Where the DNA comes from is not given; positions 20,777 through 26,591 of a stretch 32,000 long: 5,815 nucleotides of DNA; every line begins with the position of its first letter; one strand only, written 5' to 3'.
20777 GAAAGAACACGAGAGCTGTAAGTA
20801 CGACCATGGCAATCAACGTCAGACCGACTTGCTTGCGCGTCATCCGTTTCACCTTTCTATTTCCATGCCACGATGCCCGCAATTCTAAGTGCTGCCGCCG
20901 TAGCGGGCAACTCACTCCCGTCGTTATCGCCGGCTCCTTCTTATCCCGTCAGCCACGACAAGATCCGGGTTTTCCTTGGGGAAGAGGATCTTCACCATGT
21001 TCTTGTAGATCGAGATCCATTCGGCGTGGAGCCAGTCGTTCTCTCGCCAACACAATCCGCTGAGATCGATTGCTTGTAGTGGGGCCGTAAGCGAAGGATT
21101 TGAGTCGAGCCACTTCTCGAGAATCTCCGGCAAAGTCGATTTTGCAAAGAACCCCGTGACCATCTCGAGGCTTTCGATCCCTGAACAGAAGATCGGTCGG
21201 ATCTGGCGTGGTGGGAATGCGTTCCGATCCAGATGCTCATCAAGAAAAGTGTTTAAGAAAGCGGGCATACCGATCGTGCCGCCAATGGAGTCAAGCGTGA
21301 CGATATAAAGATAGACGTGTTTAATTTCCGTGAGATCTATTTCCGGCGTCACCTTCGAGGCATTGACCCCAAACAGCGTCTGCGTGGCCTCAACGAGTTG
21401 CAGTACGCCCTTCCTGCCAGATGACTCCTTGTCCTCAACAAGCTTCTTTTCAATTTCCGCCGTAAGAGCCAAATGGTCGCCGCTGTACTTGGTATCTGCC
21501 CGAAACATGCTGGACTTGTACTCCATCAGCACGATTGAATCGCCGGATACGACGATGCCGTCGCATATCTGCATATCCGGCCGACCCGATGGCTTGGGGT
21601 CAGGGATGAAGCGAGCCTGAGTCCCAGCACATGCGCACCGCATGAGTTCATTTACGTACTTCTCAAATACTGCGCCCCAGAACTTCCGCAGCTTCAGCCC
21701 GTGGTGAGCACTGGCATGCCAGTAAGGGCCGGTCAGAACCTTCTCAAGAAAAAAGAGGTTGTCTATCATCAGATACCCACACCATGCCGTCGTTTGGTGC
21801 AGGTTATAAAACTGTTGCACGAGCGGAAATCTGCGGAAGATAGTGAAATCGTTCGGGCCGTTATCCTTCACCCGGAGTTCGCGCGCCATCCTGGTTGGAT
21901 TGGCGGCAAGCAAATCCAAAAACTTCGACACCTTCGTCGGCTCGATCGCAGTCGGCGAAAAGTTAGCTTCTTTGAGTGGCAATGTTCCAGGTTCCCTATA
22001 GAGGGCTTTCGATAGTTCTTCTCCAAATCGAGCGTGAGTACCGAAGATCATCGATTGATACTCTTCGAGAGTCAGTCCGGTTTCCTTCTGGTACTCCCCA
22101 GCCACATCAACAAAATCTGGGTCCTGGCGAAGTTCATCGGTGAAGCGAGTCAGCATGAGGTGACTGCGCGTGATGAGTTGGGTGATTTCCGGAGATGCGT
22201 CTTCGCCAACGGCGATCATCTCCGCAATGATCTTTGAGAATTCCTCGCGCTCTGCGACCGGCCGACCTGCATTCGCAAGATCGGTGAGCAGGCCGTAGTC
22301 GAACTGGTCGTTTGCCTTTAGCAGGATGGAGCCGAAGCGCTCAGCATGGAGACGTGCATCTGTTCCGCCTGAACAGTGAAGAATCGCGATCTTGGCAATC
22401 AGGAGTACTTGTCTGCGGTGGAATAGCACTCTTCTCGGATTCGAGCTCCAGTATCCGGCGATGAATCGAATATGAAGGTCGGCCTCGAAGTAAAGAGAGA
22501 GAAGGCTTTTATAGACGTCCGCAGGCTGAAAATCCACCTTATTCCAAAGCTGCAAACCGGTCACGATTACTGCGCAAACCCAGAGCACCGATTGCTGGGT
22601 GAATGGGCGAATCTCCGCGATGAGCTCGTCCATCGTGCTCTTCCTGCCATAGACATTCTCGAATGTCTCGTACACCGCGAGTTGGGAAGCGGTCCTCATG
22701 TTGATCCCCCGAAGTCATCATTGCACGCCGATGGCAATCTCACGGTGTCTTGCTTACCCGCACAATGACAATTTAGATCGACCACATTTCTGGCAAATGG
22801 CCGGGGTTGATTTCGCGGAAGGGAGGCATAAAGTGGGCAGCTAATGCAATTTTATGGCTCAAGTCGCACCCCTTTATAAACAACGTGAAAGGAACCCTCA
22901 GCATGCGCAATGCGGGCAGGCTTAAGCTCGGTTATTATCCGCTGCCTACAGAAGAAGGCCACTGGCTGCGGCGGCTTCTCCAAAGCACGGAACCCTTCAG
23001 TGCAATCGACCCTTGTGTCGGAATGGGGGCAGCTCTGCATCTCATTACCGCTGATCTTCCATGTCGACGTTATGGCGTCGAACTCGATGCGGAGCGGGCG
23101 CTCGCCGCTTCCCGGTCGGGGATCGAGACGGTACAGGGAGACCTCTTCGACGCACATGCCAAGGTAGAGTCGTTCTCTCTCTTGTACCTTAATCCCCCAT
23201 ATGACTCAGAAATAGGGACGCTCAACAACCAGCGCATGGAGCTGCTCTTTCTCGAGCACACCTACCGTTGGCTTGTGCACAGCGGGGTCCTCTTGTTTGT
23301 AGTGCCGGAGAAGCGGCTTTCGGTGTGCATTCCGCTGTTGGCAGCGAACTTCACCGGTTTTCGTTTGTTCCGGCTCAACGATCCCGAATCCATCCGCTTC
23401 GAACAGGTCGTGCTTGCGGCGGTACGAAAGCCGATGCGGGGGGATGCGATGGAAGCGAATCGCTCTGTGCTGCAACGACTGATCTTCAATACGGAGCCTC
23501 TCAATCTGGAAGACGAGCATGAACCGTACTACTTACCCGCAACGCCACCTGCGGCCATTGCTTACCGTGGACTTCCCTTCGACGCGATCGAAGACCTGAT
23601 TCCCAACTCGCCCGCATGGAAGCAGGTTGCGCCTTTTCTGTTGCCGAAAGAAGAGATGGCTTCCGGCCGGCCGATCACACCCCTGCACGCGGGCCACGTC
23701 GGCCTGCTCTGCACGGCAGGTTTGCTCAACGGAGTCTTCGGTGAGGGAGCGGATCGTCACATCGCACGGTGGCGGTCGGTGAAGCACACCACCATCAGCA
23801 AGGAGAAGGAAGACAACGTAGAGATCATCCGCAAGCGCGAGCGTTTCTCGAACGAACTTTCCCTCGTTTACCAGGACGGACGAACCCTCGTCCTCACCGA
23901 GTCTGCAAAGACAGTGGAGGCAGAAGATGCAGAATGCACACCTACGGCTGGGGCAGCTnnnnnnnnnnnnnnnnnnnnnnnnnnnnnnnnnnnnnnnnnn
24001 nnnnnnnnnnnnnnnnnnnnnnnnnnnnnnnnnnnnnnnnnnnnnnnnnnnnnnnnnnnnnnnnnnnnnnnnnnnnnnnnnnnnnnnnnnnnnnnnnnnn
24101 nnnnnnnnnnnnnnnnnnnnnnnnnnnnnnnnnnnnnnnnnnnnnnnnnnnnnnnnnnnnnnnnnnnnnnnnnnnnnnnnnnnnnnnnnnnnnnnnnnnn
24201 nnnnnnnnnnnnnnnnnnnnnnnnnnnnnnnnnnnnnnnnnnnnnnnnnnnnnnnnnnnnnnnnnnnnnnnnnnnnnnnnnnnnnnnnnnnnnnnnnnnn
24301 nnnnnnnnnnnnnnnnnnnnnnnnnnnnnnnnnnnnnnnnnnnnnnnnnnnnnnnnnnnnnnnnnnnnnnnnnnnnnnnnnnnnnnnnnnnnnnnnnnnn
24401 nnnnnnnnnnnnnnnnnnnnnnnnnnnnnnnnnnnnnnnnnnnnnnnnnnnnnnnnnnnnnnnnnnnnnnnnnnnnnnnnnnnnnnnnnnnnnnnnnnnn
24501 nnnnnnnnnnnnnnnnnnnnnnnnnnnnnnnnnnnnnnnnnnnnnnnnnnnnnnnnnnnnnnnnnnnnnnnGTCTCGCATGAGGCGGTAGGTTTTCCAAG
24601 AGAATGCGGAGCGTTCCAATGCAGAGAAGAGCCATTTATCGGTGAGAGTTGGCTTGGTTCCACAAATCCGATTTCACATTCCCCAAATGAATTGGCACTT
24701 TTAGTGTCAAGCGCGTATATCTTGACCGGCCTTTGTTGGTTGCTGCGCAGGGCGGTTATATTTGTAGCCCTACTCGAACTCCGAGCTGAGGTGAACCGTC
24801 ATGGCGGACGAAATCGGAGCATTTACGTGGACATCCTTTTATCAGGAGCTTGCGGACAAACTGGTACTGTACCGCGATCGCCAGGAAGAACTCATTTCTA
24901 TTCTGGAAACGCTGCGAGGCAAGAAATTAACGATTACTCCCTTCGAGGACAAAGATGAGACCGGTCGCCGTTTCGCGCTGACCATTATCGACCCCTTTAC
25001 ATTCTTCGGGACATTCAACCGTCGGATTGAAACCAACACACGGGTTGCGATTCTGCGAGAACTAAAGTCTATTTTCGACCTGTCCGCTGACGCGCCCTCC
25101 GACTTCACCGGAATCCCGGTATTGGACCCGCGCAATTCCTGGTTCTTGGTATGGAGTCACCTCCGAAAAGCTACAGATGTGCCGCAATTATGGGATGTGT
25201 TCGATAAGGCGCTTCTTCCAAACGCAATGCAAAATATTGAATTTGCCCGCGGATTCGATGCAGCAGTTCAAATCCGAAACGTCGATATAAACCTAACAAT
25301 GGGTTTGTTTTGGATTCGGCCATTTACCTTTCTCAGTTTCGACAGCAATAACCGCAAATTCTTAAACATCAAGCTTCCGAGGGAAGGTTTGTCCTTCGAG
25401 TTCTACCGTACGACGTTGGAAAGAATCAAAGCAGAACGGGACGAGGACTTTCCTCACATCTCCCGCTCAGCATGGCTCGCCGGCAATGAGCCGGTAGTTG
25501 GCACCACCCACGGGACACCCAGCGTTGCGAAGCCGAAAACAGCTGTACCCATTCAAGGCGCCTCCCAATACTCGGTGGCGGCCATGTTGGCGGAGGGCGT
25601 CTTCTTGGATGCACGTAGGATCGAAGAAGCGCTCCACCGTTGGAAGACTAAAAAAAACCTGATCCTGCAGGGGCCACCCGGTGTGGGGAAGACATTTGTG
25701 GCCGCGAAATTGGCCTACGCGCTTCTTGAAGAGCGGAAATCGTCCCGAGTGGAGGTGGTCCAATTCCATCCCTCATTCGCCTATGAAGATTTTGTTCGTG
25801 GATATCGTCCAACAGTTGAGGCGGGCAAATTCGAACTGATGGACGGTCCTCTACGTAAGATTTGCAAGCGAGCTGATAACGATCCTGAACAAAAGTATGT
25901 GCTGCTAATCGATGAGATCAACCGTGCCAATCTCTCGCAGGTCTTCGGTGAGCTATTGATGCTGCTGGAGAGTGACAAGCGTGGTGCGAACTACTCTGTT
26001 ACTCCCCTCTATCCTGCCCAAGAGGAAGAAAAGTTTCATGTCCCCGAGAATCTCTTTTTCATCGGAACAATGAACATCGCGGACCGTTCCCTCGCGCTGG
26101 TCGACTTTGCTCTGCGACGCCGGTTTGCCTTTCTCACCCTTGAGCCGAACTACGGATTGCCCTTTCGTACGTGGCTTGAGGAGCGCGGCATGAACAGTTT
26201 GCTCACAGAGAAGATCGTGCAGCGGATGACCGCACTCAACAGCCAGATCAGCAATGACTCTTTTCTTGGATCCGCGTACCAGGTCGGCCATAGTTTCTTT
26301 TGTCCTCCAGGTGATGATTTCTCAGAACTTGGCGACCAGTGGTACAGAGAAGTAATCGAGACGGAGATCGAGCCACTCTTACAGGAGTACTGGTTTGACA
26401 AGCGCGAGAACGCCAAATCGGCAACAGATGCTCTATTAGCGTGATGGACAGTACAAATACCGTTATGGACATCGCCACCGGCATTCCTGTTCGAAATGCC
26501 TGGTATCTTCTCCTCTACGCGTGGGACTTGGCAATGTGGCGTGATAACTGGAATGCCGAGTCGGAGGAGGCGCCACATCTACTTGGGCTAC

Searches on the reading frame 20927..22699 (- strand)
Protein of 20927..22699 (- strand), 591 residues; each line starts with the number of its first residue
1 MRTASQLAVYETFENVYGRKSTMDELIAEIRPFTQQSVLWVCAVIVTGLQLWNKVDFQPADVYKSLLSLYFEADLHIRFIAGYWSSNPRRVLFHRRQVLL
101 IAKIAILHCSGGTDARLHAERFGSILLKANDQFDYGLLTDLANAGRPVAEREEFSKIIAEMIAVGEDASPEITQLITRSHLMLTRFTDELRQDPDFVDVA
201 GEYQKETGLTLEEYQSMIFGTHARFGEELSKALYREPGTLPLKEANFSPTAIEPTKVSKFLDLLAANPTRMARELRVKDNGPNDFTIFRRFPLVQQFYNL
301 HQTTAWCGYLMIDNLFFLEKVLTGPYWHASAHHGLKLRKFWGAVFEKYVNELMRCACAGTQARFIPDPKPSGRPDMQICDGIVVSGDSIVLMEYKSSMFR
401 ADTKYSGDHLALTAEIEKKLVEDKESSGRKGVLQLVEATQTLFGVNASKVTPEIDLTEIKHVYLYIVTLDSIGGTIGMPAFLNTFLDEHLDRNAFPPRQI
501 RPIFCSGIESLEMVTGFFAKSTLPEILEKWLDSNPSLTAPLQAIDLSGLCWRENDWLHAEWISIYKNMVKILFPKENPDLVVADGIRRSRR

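Call 4: search_protein_families(library=pfam, proteins=[window:20927-22699:-], max_evalue=0.1)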
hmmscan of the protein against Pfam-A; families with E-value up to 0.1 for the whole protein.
window:20927-22699:- (591 aa): 0 families

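Call 77: search_protein_families(library=padloc, proteins=[window:20927-22699:-], max_evalue=0.001)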
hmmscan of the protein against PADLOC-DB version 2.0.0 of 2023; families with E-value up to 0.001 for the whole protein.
window:20927-22699:- (591 aa): 0 families

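Call 106: search_solved_structures(query=window:20927-22699:-, max_evalue=0.01)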
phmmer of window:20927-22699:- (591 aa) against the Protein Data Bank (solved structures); distinct sequences matched with E-value up to 0.01: 0.

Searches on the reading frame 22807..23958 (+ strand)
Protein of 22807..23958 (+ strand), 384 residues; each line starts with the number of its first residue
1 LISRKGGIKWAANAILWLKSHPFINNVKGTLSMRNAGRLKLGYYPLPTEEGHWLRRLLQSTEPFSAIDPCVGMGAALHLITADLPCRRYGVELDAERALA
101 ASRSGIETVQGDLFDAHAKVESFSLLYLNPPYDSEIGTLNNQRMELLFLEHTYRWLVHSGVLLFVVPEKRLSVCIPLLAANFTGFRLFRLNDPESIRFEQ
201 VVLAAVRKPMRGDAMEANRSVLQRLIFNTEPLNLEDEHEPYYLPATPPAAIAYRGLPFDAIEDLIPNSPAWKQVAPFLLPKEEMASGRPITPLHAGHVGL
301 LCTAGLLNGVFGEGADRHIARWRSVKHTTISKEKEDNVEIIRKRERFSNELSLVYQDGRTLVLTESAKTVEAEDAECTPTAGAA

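Call 11: search_protein_families(library=pfam, proteins=[window:22807-23958:+], max_evalue=0.01)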
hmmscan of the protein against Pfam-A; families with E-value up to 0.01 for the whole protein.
window:22807-23958:+ (384 aa): 1 family
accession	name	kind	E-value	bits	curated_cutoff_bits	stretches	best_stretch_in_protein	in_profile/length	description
PF19587.5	DUF6094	-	6.5e-24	84.7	22.8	1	34-213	128-311/344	Uncharacterised methyltransferase family (DUF6094)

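Call 77: search_protein_families(library=padloc, proteins=[window:22807-23958:+], max_evalue=0.001)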
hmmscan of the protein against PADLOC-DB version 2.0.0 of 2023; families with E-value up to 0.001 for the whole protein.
window:22807-23958:+ (384 aa): 1 family
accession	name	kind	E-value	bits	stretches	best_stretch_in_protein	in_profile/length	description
PDLC04134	mad2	-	2.3e-12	44.5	1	36-172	265-407/492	mads_2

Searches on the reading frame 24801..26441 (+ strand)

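Call 11: search_protein_families(library=pfam, proteins=[window:24801-26441:+], max_evalue=0.01)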
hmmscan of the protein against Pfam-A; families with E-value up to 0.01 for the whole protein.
window:24801-26441:+ (547 aa): 17 families
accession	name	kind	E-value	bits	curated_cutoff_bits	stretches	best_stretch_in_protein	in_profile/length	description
PF07728.20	AAA_5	-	3.8e-26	92.2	22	1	286-442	1-139/139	AAA domain (dynein-related subfamily)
PF13401.12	AAA_22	-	5.7e-07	30.3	27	1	282-391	3-110/130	AAA domain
PF20720.3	nSTAND3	-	6e-07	29.7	27.2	1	270-313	3-46/155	Novel STAND NTPase 3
PF00004.35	AAA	-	1.6e-06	29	21.2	1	287-442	1-123/131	ATPase family associated with various cellular activities (AAA)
PF01695.23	IstB_IS21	-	1.6e-05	24.9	24.1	1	269-317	75-123/238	IstB-like ATP binding protein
PF04851.21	ResIII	-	6.8e-05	23.3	22.5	1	274-320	15-59/164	Type III restriction enzyme, res subunit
PF13191.12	AAA_16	-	0.00042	21.3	32.6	1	273-323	11-52/167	AAA ATPase domain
PF07726.17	AAA_3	-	0.0013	19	27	0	287-385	2-82/131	ATPase family associated with various cellular activities (AAA)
PF01078.27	Mg_chelatase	-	0.0014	18.5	20.3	1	285-323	23-61/207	Magnesium chelatase, subunit ChlI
PF13245.12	AAA_19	-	0.0023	18.5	25.1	0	276-378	3-104/134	AAA domain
PF13173.12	AAA_14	-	0.0024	18.3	27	1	284-377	2-75/129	AAA domain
PF24883.2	NPHP3_N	-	0.003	18.2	24.8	1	277-314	11-52/164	Nephrocystin 3, N-terminal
PF05496.18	RuvB_N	-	0.0043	17.3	27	0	274-311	23-60/159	Holliday junction DNA helicase RuvB P-loop domain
PF13481.12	AAA_25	-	0.006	16.7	27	0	283-310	32-59/195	AAA domain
PF05729.18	NACHT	-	0.0063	16.8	26.7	0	287-324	3-41/167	NACHT domain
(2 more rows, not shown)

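Call 77: search_protein_families(library=padloc, proteins=[window:24801-26441:+], max_evalue=0.001)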
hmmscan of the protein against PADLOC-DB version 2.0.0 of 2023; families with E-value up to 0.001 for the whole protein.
window:24801-26441:+ (547 aa): 7 families
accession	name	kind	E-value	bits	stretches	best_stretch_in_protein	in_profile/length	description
PDLC03547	REase_II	-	5.7e-17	59.5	1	279-448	259-444/585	Type II restriction enzyme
PDLC03448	REase_II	-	3.3e-14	50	2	358-446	619-720/857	Type II restriction enzyme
PDLC03920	MkoA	-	2.5e-08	30.7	1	269-317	616-664/1112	-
PDLC04140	mad8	-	3e-06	25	1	282-343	25-70/314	mads_8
PDLC05079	PDC-S73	-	0.00022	18.1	1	266-307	173-214/752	-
PDLC03921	MkoA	-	0.00041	16.1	1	288-317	1046-1075/1607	-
PDLC04547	PDC-M26A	-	0.00054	16.6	1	254-414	302-451/724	-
